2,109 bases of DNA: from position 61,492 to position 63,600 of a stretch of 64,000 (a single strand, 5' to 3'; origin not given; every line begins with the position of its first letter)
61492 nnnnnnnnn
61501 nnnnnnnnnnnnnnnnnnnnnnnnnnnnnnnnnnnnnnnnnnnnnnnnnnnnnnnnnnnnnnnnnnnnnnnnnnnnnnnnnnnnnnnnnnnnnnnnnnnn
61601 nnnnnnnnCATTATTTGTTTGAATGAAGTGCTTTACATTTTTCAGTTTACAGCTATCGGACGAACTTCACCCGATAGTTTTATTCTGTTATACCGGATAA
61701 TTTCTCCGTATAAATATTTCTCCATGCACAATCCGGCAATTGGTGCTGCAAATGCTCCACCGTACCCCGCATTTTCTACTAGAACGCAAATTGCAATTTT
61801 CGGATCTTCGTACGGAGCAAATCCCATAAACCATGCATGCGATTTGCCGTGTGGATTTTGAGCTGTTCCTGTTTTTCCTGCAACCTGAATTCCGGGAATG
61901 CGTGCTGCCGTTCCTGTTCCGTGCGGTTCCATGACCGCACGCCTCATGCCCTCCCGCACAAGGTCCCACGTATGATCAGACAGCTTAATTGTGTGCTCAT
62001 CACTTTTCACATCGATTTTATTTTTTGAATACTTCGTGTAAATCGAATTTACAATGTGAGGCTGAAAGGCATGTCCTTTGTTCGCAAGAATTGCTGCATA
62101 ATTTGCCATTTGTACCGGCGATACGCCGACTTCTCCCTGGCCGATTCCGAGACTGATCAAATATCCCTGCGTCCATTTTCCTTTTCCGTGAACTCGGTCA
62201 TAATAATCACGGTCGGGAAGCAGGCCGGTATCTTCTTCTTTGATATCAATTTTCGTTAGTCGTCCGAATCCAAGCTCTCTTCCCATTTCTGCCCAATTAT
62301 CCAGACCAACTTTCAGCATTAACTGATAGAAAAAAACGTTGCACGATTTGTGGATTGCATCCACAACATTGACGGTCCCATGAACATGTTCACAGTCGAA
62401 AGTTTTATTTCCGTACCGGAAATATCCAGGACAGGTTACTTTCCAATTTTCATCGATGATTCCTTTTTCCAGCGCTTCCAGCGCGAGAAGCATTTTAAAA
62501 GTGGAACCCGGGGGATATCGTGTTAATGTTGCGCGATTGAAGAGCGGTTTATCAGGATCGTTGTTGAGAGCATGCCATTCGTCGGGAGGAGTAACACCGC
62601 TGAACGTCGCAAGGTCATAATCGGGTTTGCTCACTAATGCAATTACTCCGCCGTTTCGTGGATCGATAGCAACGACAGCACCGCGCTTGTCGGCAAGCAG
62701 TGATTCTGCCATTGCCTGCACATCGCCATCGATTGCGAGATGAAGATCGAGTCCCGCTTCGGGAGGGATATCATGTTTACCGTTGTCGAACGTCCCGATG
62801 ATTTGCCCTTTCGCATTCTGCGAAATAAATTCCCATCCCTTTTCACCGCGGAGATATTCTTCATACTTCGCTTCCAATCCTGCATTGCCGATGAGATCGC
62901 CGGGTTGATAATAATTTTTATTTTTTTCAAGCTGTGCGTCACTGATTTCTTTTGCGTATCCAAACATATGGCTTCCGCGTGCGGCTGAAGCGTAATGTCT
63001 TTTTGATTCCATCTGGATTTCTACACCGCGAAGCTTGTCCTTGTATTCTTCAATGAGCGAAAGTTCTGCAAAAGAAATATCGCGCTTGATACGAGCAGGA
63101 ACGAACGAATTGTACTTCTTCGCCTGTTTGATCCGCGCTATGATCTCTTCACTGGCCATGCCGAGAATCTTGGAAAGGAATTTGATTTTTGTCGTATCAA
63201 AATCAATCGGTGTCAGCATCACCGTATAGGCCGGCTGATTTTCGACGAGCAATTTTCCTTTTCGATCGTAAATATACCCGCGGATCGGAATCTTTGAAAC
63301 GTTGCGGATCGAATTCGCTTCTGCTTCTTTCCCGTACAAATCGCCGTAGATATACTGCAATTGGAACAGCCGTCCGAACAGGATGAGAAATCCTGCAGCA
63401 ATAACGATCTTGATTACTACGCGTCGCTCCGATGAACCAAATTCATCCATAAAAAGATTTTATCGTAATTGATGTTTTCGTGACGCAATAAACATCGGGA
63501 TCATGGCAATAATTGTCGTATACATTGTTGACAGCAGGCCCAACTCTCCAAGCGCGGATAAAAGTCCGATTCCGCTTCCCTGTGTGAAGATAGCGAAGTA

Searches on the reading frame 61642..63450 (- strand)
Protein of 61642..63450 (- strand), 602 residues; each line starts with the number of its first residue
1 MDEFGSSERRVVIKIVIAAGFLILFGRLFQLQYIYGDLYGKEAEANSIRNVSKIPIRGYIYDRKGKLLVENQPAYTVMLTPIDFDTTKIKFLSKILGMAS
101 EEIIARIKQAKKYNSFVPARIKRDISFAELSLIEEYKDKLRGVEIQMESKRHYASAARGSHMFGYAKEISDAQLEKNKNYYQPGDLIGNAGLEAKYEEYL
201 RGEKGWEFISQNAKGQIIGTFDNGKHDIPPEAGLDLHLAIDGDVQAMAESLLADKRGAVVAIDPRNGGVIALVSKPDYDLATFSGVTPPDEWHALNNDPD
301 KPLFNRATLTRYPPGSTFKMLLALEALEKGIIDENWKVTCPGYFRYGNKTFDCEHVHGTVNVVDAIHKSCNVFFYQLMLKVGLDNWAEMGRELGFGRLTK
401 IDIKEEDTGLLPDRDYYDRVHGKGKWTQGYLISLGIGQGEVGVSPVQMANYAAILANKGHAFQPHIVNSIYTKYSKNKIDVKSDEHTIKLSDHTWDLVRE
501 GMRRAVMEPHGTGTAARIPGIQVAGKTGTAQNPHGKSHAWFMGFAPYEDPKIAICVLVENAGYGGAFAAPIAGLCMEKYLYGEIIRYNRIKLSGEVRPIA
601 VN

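Call 30: search_protein_families(library=ncbifam, max_evalue=0.00001, proteins=[window:61642-63450:-])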
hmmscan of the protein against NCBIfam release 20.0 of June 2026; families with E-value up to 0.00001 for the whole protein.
window:61642-63450:- (602 aa): 22 families
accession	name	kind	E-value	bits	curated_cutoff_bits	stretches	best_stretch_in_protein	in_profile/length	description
TIGR03423.1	pbp2_mrdA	equivalog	1.4e-179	598.5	455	1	9-580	2-591/593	penicillin-binding protein 2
NF008061.0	PRK10795.1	equivalog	4.4e-95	319.6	962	1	13-568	27-602/634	peptidoglycan DD-transpeptidase MrdA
TIGR02214.1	spoVD_pbp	equivalog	1.7e-75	254.6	688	1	11-578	3-553/636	stage V sporulation protein D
NF051842.1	PBP4_5_Efaec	equivalog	4.7e-55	187.2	700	1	50-531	158-614/668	penicillin-binding protein PBP4(5)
NF053573.1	PBP2_PenA_Neis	exception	7.5e-43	146.9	1105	1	6-574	24-551/572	peptidoglycan D,D-transpeptidase PBP2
NF000237.1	MECA_PBP2A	equivalog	2.8e-41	141.6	750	1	56-560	150-635/668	PBP2a family beta-lactam-resistant peptidoglycan transpeptidase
NF000406.1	MECB_PBP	exception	1.4e-36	126.2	1450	1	55-562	148-646/674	PBP2a family beta-lactam-resistant peptidoglycan transpeptidase MecB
NF000410.1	MECA1_pure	exception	4.5e-36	124.2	1480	1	56-560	149-633/666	PBP2a family beta-lactam-resistant peptidoglycan transpeptidase MecA1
NF000409.1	MECA_pure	exception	3.4e-35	121.7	1490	1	55-559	149-634/668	PBP2a family beta-lactam-resistant peptidoglycan transpeptidase MecA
NF000407.1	MECC_PBP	exception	4.1e-34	117.8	1500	1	56-561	147-633/665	PBP2a family beta-lactam-resistant peptidoglycan transpeptidase MecC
NF033378.1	MECD_PBP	exception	6.1e-34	117.3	1450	1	46-561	142-645/678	PBP2a family beta-lactam-resistant peptidoglycan transpeptidase MecD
NF000408.1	MECA2_pure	exception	1.2e-33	116.3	1525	1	56-559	150-634/668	PBP2a family beta-lactam-resistant peptidoglycan transpeptidase MecA2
NF011685.0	PRK15105.1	subfamily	1e-31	110.2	737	1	16-580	30-558/588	peptidoglycan glycosyltransferase FtsI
NF038278.1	strep_PBP2B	exception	1.2e-31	109.9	975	2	103-559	173-653/678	penicillin-binding protein PBP2B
TIGR02074.1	PBP_1a_fam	subfamily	8.5e-31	107.3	508.75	1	192-547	255-497/535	PBP1A family penicillin-binding protein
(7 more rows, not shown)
